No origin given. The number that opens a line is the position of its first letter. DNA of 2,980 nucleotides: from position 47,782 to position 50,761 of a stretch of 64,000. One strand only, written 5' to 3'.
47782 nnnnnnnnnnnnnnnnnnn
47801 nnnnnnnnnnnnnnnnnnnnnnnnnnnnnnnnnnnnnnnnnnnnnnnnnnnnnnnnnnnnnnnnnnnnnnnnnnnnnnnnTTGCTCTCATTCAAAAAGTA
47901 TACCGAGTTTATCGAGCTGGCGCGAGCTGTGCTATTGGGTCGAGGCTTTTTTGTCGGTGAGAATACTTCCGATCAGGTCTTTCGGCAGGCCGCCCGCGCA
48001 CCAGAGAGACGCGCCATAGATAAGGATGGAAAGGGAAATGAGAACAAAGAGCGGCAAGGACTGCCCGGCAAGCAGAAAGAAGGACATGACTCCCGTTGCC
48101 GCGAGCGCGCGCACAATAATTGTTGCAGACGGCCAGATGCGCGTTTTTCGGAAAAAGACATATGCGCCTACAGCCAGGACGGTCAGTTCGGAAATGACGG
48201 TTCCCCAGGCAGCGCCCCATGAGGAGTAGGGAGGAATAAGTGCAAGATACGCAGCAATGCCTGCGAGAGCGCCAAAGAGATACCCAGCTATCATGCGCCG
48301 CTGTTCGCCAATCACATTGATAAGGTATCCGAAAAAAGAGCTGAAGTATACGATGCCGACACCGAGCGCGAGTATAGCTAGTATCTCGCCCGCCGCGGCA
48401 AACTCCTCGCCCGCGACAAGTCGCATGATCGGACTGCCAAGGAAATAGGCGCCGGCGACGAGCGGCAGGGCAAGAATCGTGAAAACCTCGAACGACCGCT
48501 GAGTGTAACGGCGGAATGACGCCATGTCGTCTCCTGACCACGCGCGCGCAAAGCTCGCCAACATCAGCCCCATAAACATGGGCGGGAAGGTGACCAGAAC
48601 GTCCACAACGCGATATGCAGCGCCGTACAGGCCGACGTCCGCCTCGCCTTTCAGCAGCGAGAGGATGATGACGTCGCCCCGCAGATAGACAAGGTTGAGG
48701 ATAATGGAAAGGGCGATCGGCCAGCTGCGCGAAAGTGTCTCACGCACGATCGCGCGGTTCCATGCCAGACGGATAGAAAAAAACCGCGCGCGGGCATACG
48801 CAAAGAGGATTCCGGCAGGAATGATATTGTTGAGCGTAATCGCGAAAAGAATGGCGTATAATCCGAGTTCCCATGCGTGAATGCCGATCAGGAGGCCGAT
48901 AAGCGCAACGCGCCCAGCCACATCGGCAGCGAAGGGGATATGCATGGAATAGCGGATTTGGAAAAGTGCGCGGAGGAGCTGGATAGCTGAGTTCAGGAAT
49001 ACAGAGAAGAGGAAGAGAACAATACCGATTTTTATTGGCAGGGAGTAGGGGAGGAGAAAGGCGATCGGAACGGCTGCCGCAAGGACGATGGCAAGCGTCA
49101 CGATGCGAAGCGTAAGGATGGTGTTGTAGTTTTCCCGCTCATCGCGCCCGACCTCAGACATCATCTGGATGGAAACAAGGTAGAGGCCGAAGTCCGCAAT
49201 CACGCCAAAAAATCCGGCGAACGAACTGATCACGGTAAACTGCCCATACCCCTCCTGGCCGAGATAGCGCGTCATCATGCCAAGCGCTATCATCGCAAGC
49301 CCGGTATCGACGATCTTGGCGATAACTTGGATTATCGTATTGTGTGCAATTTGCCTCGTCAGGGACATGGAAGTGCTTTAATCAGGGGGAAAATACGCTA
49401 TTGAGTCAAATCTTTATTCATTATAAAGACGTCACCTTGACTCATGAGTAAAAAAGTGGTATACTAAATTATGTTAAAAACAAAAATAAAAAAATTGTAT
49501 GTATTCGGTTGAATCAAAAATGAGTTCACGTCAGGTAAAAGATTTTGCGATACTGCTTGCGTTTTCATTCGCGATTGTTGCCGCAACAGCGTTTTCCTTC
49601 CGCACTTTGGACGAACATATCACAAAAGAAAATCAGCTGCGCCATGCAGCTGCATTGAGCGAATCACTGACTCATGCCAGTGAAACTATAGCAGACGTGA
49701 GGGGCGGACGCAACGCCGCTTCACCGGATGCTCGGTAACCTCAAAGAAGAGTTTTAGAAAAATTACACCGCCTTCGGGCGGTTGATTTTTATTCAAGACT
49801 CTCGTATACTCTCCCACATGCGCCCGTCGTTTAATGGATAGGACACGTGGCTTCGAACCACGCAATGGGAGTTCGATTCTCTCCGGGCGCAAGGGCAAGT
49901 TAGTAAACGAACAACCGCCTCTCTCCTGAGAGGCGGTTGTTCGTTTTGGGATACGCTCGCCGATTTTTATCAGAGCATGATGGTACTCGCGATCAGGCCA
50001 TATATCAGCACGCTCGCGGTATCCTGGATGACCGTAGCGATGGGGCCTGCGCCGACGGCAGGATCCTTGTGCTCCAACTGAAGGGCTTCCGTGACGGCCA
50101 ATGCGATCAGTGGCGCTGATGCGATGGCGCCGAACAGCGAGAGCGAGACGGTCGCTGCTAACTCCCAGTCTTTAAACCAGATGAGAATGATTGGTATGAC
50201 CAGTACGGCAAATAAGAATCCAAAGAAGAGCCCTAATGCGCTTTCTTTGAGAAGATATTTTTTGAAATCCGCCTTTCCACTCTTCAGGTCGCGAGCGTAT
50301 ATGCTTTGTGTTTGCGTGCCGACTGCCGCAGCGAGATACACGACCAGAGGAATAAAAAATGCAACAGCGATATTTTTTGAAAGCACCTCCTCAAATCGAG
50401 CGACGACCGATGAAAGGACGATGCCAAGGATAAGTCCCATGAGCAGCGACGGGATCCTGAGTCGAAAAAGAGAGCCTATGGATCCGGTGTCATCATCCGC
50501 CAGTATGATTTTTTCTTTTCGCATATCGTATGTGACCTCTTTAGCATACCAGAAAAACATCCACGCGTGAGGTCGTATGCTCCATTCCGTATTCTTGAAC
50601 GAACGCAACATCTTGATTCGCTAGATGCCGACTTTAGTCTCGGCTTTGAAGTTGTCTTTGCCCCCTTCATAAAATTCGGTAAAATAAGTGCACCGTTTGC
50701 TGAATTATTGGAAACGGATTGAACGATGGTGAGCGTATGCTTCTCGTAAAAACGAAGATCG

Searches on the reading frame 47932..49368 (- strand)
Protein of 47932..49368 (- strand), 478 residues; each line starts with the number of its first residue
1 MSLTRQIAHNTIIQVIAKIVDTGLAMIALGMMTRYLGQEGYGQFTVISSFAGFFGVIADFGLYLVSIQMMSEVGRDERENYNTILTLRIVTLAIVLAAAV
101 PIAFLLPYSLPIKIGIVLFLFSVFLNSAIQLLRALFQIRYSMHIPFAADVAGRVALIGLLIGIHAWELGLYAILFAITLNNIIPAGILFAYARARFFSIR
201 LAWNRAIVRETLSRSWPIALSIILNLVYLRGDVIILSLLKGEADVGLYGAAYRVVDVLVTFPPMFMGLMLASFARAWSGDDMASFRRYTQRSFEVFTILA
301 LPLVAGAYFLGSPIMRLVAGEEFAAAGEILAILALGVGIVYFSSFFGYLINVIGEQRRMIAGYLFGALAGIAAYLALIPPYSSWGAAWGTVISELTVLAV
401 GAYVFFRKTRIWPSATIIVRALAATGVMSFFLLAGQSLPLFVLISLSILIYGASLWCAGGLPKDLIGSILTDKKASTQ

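Call 3: search_protein_families(library=pfam, proteins=[window:47932-49368:-], max_evalue=0.01)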
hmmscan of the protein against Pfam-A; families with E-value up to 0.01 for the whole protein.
window:47932-49368:- (478 aa): 2 families
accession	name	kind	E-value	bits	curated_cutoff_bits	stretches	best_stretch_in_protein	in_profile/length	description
PF01943.22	Polysacc_synt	-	1.4e-22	80.9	28.2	1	8-259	2-255/274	Polysaccharide biosynthesis protein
PF13440.11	Polysacc_synt_3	-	1.3e-21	77.5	23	1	32-325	2-290/293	Polysaccharide biosynthesis protein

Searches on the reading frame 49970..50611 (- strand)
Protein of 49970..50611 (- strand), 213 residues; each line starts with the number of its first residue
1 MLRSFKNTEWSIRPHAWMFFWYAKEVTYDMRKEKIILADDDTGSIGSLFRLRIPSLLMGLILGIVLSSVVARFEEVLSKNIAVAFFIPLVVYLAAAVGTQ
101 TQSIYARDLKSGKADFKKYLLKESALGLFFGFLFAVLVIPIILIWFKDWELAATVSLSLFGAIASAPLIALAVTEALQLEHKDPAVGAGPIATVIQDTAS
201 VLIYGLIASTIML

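Call 3: search_protein_families(library=pfam, proteins=[window:49970-50611:-], max_evalue=0.01)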
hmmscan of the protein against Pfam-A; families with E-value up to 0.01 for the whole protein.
window:49970-50611:- (213 aa): 3 families
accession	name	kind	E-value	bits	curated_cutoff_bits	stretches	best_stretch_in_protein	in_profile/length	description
PF01769.21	MgtE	-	5.7e-17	62.6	27.6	1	87-206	1-124/125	Divalent cation transporter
PF19382.4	DUF5957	-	0.0024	18.3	23.8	1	55-97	8-50/59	Family of unknown function (DUF5957)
PF19140.5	DUF5823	-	0.007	16.8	25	0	15-96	25-107/178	Family of unknown function (DUF5823)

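Call 49: search_protein_families(library=ncbifam, proteins=[window:49970-50611:-], max_evalue=0.01)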
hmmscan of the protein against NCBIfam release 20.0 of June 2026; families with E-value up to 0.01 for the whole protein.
window:49970-50611:- (213 aa): 1 family
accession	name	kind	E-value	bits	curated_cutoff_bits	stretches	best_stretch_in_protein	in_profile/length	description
TIGR00400.1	mgtE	equivalog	8.7e-24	84.1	232.75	1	45-212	277-447/450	magnesium transporter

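Call 70: search_protein_families(library=phrogs, proteins=[window:49970-50611:-], max_evalue=0.001)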
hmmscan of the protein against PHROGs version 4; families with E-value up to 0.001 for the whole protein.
window:49970-50611:- (213 aa): 0 families

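Call 71: search_protein_families(library=padloc, proteins=[window:49970-50611:-], max_evalue=0.001)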
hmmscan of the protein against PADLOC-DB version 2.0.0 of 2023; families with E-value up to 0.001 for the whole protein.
window:49970-50611:- (213 aa): 0 families
